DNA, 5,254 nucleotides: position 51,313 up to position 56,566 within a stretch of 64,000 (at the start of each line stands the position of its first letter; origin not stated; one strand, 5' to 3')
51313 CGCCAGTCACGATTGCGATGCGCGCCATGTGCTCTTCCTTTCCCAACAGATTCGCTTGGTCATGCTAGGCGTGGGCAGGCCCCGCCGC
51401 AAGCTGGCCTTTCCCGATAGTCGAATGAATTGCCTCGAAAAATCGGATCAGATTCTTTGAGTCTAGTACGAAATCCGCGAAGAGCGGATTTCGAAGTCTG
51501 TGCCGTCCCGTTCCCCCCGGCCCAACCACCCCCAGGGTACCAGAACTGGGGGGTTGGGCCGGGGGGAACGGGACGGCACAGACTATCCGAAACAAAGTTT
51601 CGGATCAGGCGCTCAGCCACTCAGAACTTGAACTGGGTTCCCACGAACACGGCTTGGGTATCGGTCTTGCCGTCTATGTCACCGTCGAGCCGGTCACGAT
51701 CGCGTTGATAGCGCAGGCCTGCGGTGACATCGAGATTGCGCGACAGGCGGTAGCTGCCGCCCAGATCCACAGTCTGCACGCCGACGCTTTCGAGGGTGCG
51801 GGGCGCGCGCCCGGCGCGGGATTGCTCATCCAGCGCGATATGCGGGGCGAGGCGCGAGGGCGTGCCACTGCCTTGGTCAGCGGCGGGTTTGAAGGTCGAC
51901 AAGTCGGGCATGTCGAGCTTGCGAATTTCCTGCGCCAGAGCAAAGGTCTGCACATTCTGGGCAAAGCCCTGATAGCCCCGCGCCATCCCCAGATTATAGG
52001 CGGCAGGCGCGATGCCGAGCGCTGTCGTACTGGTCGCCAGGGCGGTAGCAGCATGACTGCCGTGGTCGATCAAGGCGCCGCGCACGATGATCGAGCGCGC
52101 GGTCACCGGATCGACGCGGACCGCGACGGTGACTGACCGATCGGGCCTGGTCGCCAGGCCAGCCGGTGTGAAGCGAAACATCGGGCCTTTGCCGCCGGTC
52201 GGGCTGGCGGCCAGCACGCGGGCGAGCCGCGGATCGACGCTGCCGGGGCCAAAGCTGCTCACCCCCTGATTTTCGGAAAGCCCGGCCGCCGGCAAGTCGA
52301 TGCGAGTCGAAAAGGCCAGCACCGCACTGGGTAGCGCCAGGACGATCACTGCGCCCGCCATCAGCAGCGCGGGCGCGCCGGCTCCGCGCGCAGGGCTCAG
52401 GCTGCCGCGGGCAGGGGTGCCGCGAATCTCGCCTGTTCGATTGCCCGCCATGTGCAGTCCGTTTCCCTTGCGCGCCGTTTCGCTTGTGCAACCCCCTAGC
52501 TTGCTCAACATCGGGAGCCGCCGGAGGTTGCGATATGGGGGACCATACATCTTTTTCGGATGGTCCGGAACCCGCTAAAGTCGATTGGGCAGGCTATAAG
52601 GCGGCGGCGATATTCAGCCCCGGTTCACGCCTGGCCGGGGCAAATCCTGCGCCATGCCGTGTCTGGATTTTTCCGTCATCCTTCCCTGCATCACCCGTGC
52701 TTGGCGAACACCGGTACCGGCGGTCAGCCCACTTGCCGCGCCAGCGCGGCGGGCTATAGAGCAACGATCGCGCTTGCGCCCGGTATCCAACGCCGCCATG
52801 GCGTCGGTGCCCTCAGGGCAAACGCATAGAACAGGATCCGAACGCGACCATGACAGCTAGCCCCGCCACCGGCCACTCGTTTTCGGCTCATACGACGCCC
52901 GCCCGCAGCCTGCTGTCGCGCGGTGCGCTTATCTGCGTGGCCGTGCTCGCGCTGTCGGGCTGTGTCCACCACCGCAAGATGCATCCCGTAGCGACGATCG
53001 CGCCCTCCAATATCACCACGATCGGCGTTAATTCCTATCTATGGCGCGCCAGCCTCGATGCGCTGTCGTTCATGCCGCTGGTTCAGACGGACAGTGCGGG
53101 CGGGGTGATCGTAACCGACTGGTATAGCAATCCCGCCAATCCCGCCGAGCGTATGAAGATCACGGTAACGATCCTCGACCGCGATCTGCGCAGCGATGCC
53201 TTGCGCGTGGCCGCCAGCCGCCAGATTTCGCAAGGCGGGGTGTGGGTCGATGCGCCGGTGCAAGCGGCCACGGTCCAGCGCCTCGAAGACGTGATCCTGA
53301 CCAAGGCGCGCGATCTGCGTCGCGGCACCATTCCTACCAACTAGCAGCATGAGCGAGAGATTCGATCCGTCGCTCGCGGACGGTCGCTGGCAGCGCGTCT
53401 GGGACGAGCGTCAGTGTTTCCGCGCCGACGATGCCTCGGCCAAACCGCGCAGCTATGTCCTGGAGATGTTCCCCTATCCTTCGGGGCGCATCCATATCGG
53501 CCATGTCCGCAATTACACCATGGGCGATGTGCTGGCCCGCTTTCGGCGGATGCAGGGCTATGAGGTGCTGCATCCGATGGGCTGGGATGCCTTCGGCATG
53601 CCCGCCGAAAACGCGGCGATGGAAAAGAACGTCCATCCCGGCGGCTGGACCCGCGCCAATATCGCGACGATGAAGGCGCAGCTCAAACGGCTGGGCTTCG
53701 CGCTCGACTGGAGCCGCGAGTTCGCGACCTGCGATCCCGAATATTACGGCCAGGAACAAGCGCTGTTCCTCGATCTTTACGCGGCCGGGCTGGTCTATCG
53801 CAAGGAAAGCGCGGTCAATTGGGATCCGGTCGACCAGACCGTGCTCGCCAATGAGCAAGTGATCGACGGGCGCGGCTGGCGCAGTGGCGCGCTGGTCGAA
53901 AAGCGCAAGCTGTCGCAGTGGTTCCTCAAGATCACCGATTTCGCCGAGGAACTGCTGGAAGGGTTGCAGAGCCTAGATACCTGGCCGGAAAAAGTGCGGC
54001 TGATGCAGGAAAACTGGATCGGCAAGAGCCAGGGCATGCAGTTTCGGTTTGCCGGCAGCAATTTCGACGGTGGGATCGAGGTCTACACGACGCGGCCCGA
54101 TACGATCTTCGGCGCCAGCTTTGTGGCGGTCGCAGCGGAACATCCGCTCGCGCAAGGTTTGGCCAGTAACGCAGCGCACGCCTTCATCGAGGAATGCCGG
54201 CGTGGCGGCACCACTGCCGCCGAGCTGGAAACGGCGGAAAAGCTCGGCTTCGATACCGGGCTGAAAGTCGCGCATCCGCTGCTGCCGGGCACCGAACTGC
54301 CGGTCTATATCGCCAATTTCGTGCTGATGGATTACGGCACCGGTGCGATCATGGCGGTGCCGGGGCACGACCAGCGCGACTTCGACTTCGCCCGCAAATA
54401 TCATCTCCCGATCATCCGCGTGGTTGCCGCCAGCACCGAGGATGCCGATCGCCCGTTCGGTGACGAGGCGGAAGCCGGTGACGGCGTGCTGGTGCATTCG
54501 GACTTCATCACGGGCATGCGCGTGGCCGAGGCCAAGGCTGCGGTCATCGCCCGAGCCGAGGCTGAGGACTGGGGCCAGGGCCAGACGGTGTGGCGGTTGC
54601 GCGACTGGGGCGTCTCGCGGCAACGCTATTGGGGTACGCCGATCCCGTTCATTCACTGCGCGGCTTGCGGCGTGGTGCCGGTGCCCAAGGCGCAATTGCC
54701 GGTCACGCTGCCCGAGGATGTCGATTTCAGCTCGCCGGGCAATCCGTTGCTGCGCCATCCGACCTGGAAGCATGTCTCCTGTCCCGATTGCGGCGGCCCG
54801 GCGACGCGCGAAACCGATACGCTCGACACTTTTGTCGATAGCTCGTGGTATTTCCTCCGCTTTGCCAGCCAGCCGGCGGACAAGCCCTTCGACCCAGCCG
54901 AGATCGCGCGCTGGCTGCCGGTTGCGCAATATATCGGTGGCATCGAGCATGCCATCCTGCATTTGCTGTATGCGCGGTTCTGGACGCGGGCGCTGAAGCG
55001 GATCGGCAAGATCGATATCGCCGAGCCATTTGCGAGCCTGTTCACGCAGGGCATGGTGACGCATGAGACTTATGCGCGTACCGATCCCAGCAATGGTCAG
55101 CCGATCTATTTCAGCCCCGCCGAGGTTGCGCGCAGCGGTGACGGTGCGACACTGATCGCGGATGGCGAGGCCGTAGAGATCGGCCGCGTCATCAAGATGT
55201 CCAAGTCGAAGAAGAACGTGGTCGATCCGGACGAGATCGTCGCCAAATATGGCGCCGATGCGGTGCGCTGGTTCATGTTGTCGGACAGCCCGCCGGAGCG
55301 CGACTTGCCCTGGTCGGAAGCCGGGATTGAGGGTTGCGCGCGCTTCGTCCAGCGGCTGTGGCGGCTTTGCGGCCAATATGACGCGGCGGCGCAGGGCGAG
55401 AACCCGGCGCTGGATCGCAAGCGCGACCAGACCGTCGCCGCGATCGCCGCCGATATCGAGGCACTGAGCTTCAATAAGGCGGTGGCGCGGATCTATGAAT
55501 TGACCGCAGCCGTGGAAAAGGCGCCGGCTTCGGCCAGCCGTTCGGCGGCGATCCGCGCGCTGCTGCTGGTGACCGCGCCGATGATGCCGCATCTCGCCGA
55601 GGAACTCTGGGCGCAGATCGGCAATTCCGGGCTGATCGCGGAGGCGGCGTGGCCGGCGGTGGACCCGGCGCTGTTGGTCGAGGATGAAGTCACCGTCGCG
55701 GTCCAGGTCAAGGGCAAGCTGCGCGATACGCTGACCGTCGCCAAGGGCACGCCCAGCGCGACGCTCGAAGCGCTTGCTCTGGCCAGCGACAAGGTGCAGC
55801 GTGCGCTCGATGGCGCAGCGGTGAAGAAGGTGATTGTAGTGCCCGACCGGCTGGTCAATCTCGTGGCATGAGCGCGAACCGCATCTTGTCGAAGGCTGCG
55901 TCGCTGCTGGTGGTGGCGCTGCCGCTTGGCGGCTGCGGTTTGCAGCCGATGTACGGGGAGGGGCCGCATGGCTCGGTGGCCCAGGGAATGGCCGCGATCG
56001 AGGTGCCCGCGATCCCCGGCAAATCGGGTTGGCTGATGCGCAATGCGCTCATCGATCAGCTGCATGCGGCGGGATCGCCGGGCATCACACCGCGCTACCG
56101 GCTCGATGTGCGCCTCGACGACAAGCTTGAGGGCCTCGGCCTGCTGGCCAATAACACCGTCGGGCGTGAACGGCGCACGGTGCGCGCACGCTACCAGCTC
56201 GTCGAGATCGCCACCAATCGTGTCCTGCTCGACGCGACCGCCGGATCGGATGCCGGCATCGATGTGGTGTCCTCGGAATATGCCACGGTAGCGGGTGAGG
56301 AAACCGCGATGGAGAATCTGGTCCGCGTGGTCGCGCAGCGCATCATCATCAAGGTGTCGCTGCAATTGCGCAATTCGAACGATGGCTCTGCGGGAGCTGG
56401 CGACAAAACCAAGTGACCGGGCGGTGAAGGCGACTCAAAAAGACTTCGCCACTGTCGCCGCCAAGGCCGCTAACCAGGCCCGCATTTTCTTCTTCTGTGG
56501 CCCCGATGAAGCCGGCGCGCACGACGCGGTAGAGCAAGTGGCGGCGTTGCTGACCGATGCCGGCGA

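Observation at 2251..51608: Five-copy three-hairpin element family that conserves structure rather than sequence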

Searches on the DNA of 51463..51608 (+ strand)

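Call 19: search_dna_similar(query=window:51463-51608:+, collection=plasmids, mode=distant, max_rows=40)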
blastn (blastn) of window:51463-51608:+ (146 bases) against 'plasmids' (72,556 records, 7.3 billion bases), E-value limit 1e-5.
No match.

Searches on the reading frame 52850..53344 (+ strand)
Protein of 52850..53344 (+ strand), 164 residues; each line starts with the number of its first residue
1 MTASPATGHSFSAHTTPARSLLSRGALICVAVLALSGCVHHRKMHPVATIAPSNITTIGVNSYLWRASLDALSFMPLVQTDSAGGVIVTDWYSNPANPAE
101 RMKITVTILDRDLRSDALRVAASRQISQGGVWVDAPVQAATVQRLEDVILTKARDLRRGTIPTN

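Call 85: search_protein_families(library=pfam, proteins=[window:52850-53344:+], max_evalue=0.00001)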
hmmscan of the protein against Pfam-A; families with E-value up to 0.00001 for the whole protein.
window:52850-53344:+ (164 aa): 1 family
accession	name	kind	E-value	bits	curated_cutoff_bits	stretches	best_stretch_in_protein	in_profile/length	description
PF12100.13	DUF3576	-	7.1e-42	142.2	25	1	58-157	1-100/101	Domain of unknown function (DUF3576)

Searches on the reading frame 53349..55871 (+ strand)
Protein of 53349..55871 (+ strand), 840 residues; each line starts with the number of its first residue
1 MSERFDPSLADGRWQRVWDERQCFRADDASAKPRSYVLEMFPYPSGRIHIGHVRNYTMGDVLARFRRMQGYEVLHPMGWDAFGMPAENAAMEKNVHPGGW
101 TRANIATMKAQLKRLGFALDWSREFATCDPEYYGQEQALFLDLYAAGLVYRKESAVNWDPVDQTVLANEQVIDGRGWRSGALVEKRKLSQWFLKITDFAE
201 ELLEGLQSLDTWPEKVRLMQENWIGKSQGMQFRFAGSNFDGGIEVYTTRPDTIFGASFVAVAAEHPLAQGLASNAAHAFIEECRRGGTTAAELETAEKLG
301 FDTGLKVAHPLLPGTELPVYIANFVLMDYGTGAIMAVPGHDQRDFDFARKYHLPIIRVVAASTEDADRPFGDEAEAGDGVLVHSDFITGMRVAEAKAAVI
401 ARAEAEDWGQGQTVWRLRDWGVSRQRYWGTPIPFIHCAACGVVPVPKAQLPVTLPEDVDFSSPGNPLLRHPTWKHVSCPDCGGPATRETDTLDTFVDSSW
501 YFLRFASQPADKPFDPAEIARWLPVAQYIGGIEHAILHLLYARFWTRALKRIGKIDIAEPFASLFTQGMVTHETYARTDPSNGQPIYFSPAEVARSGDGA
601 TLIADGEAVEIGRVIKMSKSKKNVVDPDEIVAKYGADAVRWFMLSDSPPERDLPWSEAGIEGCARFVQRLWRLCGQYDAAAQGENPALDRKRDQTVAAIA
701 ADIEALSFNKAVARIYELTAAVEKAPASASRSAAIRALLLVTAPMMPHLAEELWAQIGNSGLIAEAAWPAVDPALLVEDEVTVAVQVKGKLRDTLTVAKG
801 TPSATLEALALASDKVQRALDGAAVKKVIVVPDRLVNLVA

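Call 85: search_protein_families(library=pfam, proteins=[window:53349-55871:+], max_evalue=0.00001)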
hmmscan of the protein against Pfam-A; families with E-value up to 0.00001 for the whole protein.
window:53349-55871:+ (840 aa): 5 families
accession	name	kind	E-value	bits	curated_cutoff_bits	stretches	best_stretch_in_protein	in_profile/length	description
PF13603.12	tRNA-synt_1_2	-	2.8e-62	210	25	1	221-403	1-184/185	Leucyl-tRNA synthetase, editing domain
PF00133.28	tRNA-synt_1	-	1.3e-48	166.3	22.7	3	14-226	2-227/414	tRNA synthetases class I (I, L, M and V)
PF09334.17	tRNA-synt_1g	-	4.3e-30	105.2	20.1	1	40-171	6-135/391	tRNA synthetases class I (M)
PF08264.19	Anticodon_1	-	2.5e-16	60.3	25.1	1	691-802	7-143/148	Anticodon-binding domain of tRNA ligase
PF01406.26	tRNA-synt_1e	-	3.5e-06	27.1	27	0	47-74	22-49/301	tRNA synthetases class I (C) catalytic domain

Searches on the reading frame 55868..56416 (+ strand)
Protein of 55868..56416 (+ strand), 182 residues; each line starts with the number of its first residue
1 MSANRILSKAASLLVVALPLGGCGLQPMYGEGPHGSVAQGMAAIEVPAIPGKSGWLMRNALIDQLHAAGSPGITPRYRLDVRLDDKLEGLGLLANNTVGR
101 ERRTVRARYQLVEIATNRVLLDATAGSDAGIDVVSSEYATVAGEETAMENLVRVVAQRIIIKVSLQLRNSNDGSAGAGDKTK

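Call 88: search_protein_families(library=pfam, proteins=[window:55868-56416:+], max_evalue=0.0001)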
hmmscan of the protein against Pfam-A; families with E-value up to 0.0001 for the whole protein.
window:55868-56416:+ (182 aa): 1 family
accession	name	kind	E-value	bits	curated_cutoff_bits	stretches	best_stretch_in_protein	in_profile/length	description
PF04390.17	LptE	-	1.2e-09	39.3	23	1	42-161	2-116/118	Lipopolysaccharide-assembly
